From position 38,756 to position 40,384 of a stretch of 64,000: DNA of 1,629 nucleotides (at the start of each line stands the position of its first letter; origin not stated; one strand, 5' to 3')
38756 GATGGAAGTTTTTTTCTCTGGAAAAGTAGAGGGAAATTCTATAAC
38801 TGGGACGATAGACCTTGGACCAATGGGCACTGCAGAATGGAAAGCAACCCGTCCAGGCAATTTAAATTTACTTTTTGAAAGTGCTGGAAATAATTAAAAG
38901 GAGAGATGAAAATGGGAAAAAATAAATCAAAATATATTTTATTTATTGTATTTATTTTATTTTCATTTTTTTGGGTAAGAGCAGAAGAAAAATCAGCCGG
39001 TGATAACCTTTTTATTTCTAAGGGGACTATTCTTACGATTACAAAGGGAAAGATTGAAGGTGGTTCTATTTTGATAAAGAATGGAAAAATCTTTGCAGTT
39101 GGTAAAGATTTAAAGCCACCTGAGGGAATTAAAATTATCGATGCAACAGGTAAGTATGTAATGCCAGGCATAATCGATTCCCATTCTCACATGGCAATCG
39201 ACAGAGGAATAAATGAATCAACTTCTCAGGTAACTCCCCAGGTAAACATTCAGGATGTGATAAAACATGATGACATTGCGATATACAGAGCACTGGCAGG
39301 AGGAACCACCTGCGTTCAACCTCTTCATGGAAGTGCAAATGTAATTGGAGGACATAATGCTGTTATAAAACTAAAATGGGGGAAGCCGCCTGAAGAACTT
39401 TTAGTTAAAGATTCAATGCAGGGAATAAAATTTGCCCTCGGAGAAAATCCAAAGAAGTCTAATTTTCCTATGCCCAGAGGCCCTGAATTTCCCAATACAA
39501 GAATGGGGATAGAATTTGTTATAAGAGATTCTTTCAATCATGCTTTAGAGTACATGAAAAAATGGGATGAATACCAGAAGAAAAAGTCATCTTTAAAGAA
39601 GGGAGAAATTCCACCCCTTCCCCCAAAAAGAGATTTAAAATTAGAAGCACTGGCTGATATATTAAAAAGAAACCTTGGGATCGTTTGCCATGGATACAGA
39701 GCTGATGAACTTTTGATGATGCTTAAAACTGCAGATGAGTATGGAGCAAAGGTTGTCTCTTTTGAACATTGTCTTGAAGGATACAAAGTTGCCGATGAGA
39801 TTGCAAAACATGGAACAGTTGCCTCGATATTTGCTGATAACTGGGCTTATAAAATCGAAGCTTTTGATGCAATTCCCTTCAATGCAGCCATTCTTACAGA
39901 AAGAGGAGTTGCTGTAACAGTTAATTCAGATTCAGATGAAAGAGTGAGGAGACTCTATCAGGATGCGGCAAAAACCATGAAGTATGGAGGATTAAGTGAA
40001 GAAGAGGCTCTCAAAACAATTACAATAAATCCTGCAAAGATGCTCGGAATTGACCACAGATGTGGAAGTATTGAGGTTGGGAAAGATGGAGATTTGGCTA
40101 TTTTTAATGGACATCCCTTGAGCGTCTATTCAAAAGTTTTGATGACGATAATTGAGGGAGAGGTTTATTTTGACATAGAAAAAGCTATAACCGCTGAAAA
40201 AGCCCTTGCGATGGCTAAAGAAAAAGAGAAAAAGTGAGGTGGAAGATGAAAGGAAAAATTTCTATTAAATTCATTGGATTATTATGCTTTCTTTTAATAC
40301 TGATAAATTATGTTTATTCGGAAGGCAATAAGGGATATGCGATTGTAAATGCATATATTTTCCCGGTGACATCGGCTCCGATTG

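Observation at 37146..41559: Three tandem secreted amidohydrolase paralogues; the first has a K/E-rich insertion and an extra C-terminal domain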

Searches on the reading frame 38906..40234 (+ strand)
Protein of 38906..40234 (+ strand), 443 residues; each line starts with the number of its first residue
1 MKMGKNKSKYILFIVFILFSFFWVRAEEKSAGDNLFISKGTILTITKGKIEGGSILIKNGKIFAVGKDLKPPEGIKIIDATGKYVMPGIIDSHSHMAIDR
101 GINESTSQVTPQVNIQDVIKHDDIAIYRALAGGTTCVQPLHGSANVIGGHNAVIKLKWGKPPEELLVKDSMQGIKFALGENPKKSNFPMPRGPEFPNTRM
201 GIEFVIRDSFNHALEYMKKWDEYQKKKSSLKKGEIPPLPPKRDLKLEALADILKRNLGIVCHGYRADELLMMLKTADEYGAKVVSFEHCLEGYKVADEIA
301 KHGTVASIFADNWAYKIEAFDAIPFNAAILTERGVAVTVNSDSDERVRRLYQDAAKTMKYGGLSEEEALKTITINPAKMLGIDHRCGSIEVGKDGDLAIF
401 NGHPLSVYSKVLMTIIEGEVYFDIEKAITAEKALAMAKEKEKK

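Call 3: search_protein_families(library=pfam, proteins=[window:38906-40234:+], max_evalue=0.1)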
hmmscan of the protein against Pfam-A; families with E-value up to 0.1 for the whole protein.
window:38906-40234:+ (443 aa): 2 families
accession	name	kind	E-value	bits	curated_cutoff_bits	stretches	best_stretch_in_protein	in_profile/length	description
PF07969.17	Amidohydro_3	-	1.8e-20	74.3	29.7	2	360-420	404-470/472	Amidohydrolase family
PF01979.26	Amidohydro_1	-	1.4e-17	64.4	25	1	84-419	1-343/345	Amidohydrolase family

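Call 4: search_protein_families(library=ncbifam, proteins=[window:38906-40234:+], max_evalue=0.1)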
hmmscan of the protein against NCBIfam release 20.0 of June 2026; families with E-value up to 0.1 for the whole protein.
window:38906-40234:+ (443 aa): 75 families (the best 25 are shown)
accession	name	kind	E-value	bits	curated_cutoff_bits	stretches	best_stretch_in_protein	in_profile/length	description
NF006056.0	PRK08204.1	subfamily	1.9e-19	69.8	391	2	35-96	5-67/449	hypothetical protein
TIGR02033.1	D-hydantoinase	equivalog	4e-17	62.3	393.25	2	36-100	2-64/454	dihydropyrimidinase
TIGR01224.1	hutI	equivalog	1.7e-16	60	298.15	2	51-97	2-50/377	imidazolonepropionase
NF006689.0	PRK09237.1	equivalog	5.4e-16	58.1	371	2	37-96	7-66/383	amidohydrolase/deacetylase family metallohydrolase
TIGR00221.1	nagA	equivalog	3.1e-15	56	225.65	2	353-418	319-379/380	N-acetylglucosamine-6-phosphate deacetylase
NF009941.0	PRK13404.1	subfamily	3.6e-15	55.6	647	2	36-99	7-66/478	dihydropyrimidinase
NF051886.1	XaaProDiPepCaul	equivalog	7.5e-15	54.8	500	2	41-138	6-103/398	Xaa-Pro dipeptidase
NF011990.0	PRK15446.2-6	subfamily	1.2e-13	50.5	233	2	36-95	4-65/390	alpha-D-ribose 1-methylphosphonate 5-triphosphate diphosphatase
NF004701.0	PRK06038.1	equivalog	1.3e-13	50.5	609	1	34-98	5-68/432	N-ethylammeline chlorohydrolase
TIGR03178.1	allantoinase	equivalog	3e-13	49.4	357.85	2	44-97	9-61/441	allantoinase AllB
NF002668.0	PRK02382.1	equivalog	9.5e-13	47.6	452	2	44-96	7-57/436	dihydroorotase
TIGR01178.1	ade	equivalog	1.3e-12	47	472.5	2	35-96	2-59/552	adenine deaminase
NF005557.0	PRK07228.1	equivalog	6.9e-12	44.8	522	2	36-101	4-72/445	5'-deoxyadenosine deaminase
NF011989.0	PRK15446.2-5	equivalog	1.7e-11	43.5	565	2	45-102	13-68/385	alpha-D-ribose 1-methylphosphonate 5-triphosphate diphosphatase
NF004839.0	PRK06189.1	equivalog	2.9e-11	42.7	631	1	45-96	13-63/451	allantoinase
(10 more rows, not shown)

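Call 9: search_solved_structures(query=window:38906-40234:+, max_evalue=0.001, show_alignments=2)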
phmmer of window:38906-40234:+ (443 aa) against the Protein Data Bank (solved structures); distinct sequences matched with E-value up to 0.001: 104 (the best 60 are shown).
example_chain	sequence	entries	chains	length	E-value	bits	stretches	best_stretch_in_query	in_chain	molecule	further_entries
3ooq_A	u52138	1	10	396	1.1e-61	212.1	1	36-422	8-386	amidohydrolase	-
9kov_A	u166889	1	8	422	7.3e-16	61.1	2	30-152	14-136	trum-mut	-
2p9b_A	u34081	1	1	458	1.4e-11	47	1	352-406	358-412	Possible prolidase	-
4v1x_A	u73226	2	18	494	1.5e-11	46.9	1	34-96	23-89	ATRAZINE CHLOROHYDROLASE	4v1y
1gkr_A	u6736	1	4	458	7.1e-11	44.7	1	49-99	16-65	NON-ATP DEPENDENT L-SELECTIVE HYDANTOINASE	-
4tqt_A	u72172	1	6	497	4.1e-10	42.2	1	32-98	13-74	D-hydantoinase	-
5ykd_A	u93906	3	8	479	4.2e-10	42.1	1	46-98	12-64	D-hydantoinase/dihydropyrimidinase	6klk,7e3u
5e5c_A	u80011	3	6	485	4.4e-10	42.1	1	46-98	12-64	D-hydantoinase/dihydropyrimidinase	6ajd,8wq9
1k1d_A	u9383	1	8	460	5.5e-10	41.8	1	37-101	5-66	D-hydantoinase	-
2ftw_A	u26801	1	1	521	6.1e-10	41.6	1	35-98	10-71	dihydropyrimidine amidohydrolase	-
1gkp_A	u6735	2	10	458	4.4e-09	38.8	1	37-97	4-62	HYDANTOINASE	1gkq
1nfg_A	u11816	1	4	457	8.7e-09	37.8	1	35-97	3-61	D-hydantoinase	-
2vr2_A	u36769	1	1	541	1.4e-08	37.1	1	36-98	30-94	DIHYDROPYRIMIDINASE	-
6gde_A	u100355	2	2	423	1.8e-08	36.8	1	39-97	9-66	Dihydroorotase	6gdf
3d6n_A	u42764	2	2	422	1.8e-08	36.8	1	39-97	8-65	Dihydroorotase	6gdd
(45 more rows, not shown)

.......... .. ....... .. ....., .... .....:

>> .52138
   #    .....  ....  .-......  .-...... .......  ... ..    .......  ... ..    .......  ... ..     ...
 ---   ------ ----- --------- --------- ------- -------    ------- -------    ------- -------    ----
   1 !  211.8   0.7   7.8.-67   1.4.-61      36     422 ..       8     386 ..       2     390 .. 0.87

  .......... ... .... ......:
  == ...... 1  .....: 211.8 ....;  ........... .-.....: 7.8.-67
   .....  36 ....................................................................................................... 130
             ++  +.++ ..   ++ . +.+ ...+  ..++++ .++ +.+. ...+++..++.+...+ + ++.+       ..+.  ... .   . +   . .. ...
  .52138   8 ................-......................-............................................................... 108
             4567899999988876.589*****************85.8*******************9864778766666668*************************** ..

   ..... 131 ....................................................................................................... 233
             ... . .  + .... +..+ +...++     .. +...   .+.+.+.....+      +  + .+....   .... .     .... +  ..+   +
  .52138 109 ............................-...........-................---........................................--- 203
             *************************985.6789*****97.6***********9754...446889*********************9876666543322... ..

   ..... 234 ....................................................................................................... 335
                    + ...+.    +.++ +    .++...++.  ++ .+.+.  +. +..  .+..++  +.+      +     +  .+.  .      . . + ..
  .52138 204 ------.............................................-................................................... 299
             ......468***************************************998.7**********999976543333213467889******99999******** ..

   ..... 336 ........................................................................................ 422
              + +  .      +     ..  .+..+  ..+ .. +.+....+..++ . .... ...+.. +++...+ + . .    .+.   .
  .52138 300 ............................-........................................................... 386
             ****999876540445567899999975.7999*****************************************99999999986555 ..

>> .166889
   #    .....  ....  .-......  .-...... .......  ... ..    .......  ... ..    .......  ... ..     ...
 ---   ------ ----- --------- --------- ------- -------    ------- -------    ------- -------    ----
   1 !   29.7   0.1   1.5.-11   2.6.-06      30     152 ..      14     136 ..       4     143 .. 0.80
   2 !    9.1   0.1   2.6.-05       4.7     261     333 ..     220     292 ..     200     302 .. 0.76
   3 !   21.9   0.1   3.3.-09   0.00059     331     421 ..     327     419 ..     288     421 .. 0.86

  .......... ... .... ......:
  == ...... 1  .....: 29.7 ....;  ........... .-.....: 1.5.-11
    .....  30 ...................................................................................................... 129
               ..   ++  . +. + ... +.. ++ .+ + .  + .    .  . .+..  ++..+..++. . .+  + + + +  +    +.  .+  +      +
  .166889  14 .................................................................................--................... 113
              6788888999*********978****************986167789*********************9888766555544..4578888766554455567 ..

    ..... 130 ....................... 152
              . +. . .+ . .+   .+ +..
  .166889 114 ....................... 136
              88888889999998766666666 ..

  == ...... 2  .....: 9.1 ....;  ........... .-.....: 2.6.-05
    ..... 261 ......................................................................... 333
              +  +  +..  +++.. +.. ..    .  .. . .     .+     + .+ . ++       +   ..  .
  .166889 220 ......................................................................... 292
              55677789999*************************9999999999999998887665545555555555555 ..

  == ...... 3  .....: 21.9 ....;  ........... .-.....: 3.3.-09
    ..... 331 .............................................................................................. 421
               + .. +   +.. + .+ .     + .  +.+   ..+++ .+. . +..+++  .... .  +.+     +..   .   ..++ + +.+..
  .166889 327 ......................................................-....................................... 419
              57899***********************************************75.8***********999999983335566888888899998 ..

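Call 40: find_homologous_proteins(query=window:38906-40234:+, max_evalue=1e-10)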
Query window:38906-40234:+ (443 aa): 8000 proteins with E <= 1e-10 among 8000 candidates; the best 120 are listed.
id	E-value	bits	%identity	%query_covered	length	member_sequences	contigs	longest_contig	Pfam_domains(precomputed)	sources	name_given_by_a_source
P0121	1.4e-294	994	100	100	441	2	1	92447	PF07969.18,PF01979.27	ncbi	ncbi:MAG: amidohydrolase family protein [Acidobacteriota bacterium]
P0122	5.1e-189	647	69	92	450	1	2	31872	PF07969.18,PF01979.27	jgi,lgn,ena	-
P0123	5.1e-189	647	67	92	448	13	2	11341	PF07969.18,PF01979.27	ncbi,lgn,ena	-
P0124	5.5e-189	646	64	100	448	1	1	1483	PF07969.18,PF01979.27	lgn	-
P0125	1.3e-187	642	65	98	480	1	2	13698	PF07969.18,PF01979.27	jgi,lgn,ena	-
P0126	2.1e-185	635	67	96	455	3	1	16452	PF07969.18,PF01979.27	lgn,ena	-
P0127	3.9e-185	634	65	97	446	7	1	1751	PF07969.18,PF01979.27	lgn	-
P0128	2.8e-184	631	66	92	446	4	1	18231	PF07969.18,PF01979.27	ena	-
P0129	2.6e-183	628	67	93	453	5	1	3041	PF07969.18,PF01979.27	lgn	-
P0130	9.8e-183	626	66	93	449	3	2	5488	PF07969.18,PF01979.27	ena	-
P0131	4.5e-182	624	65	96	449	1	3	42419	PF07969.18,PF01979.27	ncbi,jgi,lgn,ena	-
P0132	7.2e-182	623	66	93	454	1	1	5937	PF07969.18,PF01979.27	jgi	jgi:imidazolonepropionase-like amidohydrolase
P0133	2.6e-181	621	64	97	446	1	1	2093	PF07969.18,PF01979.27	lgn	-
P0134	2.6e-181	621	64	97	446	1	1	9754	PF07969.18,PF01979.27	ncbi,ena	-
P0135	1.4e-180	619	66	93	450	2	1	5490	PF07969.18,PF01979.27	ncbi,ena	-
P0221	7.6e-148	511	57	94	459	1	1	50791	PF07969.18,PF01979.27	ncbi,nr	ncbi:MAG TPA: amidohydrolase family protein [Candidatus Xenobia bacterium]|nr:amidohydrolase family 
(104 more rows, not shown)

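Call 85: find_encoding_contigs(protein=P0221, flank=5000, max_places=2)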
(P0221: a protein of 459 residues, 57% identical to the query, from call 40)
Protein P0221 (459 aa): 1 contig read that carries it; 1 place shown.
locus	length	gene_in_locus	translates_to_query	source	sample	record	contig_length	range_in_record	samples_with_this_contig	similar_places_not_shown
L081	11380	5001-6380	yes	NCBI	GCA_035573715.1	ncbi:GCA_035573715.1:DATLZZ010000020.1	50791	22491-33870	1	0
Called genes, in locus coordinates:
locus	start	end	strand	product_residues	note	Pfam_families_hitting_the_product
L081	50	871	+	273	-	-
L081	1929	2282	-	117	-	PF06262:Zincin_1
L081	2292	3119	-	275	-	PF00722:Glyco_hydro_16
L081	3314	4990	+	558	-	PF01979:Amidohydro_1, PF07969:Amidohydro_3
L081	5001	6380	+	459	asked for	PF01979:Amidohydro_1, PF07969:Amidohydro_3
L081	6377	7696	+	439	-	PF01979:Amidohydro_1, PF07969:Amidohydro_3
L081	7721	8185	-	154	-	PF22811:Zn_ribbon_NrdR, PF03477:ATP-cone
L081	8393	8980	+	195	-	PF07638:Sigma70_ECF (weak), PF04542:Sigma70_r2, PF08281:Sigma70_r4_2, PF04545:Sigma70_r4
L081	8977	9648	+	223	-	PF13490:zf-HC2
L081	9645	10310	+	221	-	PF18917:LiaI-LiaF-like_TM1, PF22570:LiaF-TM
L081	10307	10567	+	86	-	PF18917:LiaI-LiaF-like_TM1, PF22570:LiaF-TM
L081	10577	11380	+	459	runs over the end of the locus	PF18917:LiaI-LiaF-like_TM1 (weak), PF22570:LiaF-TM (faint), PF13349:DUF4097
